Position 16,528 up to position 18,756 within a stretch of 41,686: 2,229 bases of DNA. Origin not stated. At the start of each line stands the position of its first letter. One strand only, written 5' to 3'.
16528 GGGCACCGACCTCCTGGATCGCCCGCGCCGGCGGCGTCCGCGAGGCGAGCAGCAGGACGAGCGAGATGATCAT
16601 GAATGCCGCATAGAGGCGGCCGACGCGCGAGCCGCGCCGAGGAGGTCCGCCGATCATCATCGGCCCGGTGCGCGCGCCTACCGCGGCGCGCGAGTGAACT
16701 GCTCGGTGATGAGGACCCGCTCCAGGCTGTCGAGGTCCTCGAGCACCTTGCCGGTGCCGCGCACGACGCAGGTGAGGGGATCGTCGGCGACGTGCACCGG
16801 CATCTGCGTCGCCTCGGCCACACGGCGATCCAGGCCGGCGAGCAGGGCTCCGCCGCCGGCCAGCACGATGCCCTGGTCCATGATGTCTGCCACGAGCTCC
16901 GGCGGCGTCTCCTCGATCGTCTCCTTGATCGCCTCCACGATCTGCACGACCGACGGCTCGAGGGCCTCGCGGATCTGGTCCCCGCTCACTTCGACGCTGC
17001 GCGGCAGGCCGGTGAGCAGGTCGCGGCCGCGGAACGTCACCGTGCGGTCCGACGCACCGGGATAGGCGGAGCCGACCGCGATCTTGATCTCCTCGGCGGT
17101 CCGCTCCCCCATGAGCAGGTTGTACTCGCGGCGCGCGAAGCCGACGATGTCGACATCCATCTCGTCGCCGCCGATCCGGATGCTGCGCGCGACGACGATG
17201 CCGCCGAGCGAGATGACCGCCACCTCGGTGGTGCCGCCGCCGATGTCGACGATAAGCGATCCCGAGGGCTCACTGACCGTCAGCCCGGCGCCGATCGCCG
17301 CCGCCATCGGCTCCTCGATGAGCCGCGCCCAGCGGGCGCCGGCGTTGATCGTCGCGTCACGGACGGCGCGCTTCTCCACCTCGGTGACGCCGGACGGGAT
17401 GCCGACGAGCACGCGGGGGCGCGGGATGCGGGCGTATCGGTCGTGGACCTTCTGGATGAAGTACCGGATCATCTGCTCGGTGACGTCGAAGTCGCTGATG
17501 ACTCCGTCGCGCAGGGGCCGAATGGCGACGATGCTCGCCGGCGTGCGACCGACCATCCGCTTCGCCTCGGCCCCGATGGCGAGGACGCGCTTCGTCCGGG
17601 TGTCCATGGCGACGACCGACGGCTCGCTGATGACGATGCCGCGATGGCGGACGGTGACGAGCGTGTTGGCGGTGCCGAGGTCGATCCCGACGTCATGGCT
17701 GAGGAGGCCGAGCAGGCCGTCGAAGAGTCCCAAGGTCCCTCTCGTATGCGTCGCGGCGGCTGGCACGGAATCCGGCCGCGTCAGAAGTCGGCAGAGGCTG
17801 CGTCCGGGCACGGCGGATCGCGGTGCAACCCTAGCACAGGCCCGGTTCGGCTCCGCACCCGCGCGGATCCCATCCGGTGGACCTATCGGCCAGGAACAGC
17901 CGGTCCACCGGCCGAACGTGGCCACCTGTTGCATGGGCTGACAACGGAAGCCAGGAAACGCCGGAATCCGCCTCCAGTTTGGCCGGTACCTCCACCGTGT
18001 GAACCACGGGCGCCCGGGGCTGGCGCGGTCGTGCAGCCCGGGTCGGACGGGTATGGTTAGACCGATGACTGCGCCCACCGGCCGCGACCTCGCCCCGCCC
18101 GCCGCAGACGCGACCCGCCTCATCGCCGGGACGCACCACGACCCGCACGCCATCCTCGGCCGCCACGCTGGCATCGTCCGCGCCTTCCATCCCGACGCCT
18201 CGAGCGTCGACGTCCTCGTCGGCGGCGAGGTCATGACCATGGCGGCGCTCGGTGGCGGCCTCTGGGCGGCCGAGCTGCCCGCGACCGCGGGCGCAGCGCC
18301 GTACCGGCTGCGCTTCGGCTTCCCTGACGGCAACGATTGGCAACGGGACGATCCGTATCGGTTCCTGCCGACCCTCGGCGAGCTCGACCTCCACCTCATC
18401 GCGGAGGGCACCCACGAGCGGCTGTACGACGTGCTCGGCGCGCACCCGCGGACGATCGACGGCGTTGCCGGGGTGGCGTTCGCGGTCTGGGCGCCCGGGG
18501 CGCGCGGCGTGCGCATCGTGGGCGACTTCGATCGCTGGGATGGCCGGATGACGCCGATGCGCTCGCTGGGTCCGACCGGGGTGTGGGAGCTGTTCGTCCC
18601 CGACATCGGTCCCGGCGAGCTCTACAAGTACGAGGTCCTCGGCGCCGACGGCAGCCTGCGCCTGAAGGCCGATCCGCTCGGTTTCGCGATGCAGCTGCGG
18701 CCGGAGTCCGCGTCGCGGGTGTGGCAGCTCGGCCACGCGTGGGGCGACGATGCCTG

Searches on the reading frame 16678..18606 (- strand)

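Call 8: search_protein_families(library=pfam, proteins=[window:16678-18606:-], max_evalue=0.001)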
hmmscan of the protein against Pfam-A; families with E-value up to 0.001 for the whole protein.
window:16678-18606:- (642 aa): 6 families
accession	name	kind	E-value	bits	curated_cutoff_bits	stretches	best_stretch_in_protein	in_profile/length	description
PF06723.19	MreB_Mbl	-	6.5e-142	472.6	27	1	304-629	2-326/327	MreB/Mbl protein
PF00012.26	HSP70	-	2.4e-13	49.6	20.6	1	398-496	135-239/599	Hsp70 protein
PF14450.12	FtsA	-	3e-11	44.2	31.8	1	452-608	2-111/127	Cell division protein FtsA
PF00022.25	Actin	-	7.5e-09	35.1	27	0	329-484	31-180/410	Actin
PF11104.14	PilM_2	-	1.9e-06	27.5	27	0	549-609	248-307/340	Type IV pilus assembly protein PilM;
PF25216.1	Volactin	-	0.00074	19.5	35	0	338-617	55-316/321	Volactin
